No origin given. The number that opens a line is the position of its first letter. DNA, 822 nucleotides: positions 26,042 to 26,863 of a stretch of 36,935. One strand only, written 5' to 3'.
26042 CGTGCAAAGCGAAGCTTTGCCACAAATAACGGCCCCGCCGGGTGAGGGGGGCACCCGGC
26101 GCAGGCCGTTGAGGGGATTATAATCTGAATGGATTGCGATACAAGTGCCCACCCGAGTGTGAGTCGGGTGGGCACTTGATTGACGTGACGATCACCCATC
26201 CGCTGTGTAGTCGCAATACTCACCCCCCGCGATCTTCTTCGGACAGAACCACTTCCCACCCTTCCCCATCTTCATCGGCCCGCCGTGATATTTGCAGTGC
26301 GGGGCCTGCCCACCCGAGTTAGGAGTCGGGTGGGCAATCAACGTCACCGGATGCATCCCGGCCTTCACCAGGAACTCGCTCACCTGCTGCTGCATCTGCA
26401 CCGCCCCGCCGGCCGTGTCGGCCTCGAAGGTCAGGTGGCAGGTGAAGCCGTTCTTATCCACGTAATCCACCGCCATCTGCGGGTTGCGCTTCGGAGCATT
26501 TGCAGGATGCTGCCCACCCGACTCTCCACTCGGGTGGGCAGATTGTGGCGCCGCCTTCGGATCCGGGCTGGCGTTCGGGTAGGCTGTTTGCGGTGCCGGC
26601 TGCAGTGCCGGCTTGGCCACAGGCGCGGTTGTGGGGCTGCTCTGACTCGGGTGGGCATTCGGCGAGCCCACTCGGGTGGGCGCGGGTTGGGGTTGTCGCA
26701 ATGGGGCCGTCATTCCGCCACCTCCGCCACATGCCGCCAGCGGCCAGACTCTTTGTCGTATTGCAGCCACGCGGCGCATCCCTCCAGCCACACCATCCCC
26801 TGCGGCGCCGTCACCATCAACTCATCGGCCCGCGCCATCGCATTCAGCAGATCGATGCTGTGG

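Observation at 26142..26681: Array of eight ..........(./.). half-sites, arranged as lox-like palindromes, inside and beside a CDS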

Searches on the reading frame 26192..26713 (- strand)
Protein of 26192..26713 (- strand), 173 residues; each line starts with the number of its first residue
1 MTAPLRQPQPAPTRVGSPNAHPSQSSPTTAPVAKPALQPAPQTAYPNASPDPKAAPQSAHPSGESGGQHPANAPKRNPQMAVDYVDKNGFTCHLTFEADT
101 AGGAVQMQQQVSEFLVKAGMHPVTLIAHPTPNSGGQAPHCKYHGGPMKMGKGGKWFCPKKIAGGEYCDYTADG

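Call 8: search_protein_families(library=pfam, proteins=[window:26192-26713:-], max_evalue=0.01)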
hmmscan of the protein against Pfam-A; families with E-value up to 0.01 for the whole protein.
window:26192-26713:- (173 aa): 0 families

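Call 10: search_protein_families(library=phrogs, proteins=[window:26192-26713:-], max_evalue=0.001)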
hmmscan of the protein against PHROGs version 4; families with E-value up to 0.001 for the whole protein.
window:26192-26713:- (173 aa): 0 families

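Call 14: find_homologous_proteins(query=window:26192-26713:-)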
Query window:26192-26713:- (173 aa): 4 proteins with E <= 0.001 among 47 candidates.
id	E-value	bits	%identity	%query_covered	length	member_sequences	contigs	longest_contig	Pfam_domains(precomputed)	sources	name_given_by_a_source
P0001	2.8e-92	326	100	82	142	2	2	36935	-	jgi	jgi:hypothetical protein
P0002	3.5e-22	98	47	53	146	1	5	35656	-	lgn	-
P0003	2.3e-17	82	44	54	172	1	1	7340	-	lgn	-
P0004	5.9e-16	77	38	66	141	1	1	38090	-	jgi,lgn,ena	-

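Call 18: find_encoding_contigs(protein=P0002, flank=10000, max_places=3)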
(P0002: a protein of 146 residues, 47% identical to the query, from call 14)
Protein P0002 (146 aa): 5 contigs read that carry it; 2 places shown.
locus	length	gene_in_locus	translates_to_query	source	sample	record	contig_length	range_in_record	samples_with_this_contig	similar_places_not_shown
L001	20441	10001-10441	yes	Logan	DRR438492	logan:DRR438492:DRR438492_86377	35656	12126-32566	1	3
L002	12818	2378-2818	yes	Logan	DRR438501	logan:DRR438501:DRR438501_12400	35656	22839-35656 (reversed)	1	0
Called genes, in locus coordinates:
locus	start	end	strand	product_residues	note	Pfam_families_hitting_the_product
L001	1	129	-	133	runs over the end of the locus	-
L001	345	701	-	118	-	-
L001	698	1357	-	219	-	PF00226:DnaJ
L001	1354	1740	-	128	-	-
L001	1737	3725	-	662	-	PF02195:ParB_N, PF17762:HTH_ParB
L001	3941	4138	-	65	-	-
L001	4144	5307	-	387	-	PF11638:DnaA_N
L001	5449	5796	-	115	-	-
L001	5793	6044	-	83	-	-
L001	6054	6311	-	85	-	-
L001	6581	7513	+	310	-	PF02899:Phage_int_SAM_1 (faint), PF00589:Phage_integrase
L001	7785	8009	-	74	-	-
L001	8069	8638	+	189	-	-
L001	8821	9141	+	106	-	-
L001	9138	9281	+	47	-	-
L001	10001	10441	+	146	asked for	-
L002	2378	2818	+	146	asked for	-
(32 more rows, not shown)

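Call 19: find_encoding_contigs(protein=P0004, flank=10000, max_places=3)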
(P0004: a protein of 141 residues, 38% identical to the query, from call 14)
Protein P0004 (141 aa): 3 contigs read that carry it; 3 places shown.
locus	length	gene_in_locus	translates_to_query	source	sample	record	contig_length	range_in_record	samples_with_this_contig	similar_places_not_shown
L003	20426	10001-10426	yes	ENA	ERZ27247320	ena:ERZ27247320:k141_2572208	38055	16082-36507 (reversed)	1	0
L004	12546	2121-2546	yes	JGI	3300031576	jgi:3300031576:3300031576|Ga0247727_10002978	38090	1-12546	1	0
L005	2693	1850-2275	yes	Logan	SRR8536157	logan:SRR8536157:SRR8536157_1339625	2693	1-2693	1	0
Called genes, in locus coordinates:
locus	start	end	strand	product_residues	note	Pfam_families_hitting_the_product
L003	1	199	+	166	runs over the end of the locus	-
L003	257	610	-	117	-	-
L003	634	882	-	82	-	-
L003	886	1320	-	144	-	-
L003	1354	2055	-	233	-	-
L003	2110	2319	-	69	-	-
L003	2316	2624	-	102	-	-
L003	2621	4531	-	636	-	PF02195:ParB_N, PF17762:HTH_ParB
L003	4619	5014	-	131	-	-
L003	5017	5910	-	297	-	-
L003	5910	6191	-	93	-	-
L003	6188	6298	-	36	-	-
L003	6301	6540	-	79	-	-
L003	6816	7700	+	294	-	PF02899:Phage_int_SAM_1 (weak), PF00589:Phage_integrase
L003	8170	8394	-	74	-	-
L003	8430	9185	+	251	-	-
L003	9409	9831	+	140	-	PF13392:HNH_3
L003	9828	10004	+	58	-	-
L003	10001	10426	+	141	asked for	-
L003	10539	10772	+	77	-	-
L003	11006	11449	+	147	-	-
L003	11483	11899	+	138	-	-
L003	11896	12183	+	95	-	-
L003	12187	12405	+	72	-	-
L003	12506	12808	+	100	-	-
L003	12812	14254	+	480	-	-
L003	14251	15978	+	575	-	-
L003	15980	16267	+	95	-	-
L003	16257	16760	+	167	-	-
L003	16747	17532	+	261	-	-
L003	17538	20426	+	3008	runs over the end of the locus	-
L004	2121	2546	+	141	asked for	-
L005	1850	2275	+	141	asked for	-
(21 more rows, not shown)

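Call 20: find_encoding_contigs(protein=P0003, flank=10000, max_places=3)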
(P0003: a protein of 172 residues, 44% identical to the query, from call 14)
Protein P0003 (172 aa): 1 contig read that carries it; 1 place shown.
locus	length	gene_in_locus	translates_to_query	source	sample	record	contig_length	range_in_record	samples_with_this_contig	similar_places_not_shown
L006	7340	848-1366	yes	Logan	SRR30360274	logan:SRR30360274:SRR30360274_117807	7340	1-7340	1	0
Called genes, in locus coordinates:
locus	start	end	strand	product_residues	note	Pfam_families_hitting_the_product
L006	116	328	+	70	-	-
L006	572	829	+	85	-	-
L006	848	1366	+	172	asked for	-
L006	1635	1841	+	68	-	-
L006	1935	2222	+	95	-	-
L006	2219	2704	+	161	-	-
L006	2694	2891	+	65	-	-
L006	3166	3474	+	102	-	-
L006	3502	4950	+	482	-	-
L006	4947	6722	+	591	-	-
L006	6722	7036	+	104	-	-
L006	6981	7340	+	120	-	?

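Call 37: find_related_loci(query=A1, collection=viral_contigs, flank=6000)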
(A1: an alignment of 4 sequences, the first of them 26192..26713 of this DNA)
Query A1 (173 aa) in viral_contigs; peptide patterns used: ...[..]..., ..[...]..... (x = any residue, [..] = any of these).
21 stretches matched a pattern; 1 encode a relative of the query (tblastn E <= 1e-3); 1 distinct loci.
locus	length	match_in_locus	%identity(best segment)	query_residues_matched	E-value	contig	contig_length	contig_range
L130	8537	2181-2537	38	57-171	1e-19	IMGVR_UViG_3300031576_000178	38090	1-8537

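Call 38: find_encoding_contigs(protein=P0001, flank=10000, max_places=6)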
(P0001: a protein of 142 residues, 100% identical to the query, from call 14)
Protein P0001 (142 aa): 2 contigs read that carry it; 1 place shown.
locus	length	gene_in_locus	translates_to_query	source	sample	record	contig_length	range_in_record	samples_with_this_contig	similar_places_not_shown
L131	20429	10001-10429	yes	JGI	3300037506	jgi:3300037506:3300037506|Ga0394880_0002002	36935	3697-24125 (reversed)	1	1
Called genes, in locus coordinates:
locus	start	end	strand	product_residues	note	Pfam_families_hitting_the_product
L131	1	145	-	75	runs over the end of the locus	-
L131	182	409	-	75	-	-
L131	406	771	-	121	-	-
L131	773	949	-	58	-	-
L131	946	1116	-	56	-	-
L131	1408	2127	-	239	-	-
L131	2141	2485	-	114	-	-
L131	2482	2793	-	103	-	-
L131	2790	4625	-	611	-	PF02195:ParB_N, PF17762:HTH_ParB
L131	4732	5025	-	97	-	-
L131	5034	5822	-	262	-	-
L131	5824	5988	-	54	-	-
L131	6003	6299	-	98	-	-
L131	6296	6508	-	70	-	-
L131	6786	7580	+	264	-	PF00589:Phage_integrase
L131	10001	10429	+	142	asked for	-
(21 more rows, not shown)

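Call 39: list_cluster_members(proteins=[P0001, P0002, P0003, P0004])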
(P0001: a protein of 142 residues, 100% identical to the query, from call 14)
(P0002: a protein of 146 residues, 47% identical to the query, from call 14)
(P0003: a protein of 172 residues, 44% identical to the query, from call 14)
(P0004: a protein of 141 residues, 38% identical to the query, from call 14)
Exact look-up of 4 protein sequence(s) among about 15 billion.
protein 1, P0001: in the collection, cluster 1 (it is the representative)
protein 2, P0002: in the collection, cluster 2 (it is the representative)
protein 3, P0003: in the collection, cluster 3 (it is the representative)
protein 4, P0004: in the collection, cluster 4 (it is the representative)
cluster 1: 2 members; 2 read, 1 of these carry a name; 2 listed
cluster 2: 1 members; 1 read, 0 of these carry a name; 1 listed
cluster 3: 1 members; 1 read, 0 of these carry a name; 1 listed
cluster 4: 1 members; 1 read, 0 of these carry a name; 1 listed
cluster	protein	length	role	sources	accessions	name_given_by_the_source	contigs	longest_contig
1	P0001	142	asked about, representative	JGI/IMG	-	hypothetical protein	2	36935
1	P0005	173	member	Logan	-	-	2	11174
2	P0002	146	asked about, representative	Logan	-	-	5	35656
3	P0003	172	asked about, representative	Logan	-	-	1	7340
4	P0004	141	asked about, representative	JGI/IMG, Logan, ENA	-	-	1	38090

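Call 40: find_encoding_contigs(protein=P0005, flank=10000, max_places=6)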
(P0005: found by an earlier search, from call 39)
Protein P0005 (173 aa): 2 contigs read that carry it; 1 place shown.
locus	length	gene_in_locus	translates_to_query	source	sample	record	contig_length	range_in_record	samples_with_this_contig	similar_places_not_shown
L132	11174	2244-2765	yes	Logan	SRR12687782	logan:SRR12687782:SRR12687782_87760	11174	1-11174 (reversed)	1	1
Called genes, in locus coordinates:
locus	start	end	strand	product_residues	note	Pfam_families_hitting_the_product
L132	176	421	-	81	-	PF12728:HTH_17 (weak)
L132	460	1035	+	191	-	-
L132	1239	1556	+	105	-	-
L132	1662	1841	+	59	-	-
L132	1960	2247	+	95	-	-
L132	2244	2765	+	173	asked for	-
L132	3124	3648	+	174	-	-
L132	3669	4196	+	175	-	-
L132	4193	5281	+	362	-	-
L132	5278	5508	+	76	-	-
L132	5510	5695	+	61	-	-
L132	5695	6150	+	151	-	PF18932:DUF5681 (weak)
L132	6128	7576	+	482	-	-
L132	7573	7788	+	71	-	-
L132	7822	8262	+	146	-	-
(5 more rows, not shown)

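Call 45: find_related_loci(query=L003:12812-14254:+, collection=viral_contigs, flank=10000)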
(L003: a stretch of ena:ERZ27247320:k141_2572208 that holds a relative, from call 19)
Query L003:12812-14254:+ (480 aa) in viral_contigs; peptide patterns used: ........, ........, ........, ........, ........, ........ (x = any residue, [..] = any of these).
45 stretches matched a pattern; 45 encode a relative of the query (tblastn E <= 1e-3); 45 distinct loci.
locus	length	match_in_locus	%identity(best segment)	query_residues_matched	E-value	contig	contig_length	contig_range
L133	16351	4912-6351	100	1-480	0e+0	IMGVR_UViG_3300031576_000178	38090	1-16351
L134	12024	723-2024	47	4-444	2e-117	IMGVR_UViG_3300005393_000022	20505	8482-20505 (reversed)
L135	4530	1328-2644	47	3-445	1e-116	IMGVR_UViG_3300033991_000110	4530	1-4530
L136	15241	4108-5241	39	45-445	1e-76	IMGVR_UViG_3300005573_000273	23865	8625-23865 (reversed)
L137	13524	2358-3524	40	40-448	1e-76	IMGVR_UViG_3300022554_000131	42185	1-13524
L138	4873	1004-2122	39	66-456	4e-69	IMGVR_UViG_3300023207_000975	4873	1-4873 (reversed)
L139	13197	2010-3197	39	43-444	4e-69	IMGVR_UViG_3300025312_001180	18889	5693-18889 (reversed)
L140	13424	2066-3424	34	1-452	6e-66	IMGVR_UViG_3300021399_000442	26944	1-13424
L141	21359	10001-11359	34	1-452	6e-66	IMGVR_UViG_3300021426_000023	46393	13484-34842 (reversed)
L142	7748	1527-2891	35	6-464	1e-65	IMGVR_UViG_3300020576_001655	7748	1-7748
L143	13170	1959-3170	36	41-444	4e-65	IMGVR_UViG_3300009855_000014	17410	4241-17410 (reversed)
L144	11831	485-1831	35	1-452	5e-63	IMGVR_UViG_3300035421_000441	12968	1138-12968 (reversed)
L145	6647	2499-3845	35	1-452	4e-63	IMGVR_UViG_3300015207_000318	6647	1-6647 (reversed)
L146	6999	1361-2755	34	1-464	5e-59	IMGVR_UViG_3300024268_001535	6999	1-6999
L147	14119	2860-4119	35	48-452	5e-59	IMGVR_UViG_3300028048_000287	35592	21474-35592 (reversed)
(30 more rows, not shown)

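Call 63: search_protein_representatives(alignment_id=A1)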
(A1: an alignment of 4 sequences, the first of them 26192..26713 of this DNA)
Query: 4 sequences, 158 profile positions. Proteins with E-value up to 0.001 (for the whole library): 217; up to 1e-10: 34; up to 1e-30: 5. The best 150 are listed.
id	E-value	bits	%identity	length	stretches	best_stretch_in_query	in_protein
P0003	2.2e-67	242.8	-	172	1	1-158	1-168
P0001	1.2e-63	230.6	-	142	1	14-157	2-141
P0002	1.9e-55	204.0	-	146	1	6-158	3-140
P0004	4.7e-55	202.7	-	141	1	1-158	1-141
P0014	1.4e-33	132.9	-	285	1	8-157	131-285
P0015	2.0e-22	96.6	-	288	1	7-156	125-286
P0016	2.3e-22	96.5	-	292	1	20-155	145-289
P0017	5.7e-22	95.2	-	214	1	19-157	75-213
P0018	3.4e-20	89.4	-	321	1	24-154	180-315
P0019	1.3e-19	87.5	-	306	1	18-157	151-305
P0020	1.9e-17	80.5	-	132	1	29-153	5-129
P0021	1.9e-17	80.5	-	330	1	6-154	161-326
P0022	1.5e-16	77.6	-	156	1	2-154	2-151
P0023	2.2e-16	77.0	-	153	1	9-154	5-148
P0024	2.5e-16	76.8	-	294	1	12-156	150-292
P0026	9.3e-16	75.0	-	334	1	7-157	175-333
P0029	1.5e-15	74.3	-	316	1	9-154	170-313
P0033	1.6e-13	67.7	-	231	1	17-153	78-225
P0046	3.7e-10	56.8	-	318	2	4-154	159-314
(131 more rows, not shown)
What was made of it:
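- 26192..26713 (-): Gene X, 173 aa. Residues 1-78 are disordered, 79-122 form a beta-beta-alpha-beta domain, and 140-172 form a basic C-x2-H…C…C zinc ribbon. It is the last gene before the late operon. Relatives: 217 found in call 63.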

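Call 64: search_protein_families(library=pfam, proteins=[P0014, P0015, P0016, P0018, P0019, P0021, P0024, P0026, P0029, P0017], max_evalue=0.01)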
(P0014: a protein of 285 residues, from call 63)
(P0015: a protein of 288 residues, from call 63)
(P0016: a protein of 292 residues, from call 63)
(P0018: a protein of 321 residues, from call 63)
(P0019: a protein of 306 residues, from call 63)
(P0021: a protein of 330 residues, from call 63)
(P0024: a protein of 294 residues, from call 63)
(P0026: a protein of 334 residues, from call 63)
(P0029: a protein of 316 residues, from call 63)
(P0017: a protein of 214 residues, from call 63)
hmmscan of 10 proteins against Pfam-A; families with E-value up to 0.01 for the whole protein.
P0014 (285 aa): 0 families

P0015 (288 aa): 0 families

P0016 (292 aa): 0 families

P0018 (321 aa): 0 families

P0019 (306 aa): 0 families

P0021 (330 aa): 0 families

P0024 (294 aa): 0 families

P0026 (334 aa): 0 families

P0029 (316 aa): 0 families

P0017 (214 aa): 0 families

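Call 66: find_encoding_contigs(protein=P0014, flank=10000, max_places=3)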
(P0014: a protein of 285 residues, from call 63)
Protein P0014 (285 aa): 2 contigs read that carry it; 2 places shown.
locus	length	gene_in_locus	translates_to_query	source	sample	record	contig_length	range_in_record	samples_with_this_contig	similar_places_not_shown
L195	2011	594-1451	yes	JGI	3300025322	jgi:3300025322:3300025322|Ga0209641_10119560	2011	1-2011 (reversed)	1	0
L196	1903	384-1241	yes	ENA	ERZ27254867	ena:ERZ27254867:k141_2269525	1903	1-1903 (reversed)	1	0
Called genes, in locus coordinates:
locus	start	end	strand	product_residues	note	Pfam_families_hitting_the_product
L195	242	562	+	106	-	-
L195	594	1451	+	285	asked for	-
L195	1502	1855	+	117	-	-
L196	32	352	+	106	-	-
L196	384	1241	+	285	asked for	-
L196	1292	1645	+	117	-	-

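Call 70: search_solved_structures(query=A2, max_evalue=1)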
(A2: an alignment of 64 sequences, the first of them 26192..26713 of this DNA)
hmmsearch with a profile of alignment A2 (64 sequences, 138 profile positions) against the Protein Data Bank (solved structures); distinct sequences matched with E-value up to 1: 3.
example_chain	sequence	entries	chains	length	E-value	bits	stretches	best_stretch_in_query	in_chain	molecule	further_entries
2jvf_A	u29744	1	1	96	0.03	18.1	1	36-85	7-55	de novo protein M7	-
5i8l_A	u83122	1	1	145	0.063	17.1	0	51-85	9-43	Lysozyme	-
4hxt_A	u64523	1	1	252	0.54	14.1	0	22-77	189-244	De Novo Protein OR329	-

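Call 72: find_encoding_contigs(protein=P0016, flank=10000, max_places=3)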
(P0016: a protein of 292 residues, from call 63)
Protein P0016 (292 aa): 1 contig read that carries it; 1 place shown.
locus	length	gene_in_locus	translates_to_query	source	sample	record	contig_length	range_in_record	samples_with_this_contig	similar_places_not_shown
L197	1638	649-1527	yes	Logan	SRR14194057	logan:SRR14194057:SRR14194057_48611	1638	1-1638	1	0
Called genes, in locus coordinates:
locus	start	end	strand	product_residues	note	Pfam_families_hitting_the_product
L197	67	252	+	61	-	-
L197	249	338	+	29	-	-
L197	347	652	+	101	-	-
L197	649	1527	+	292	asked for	-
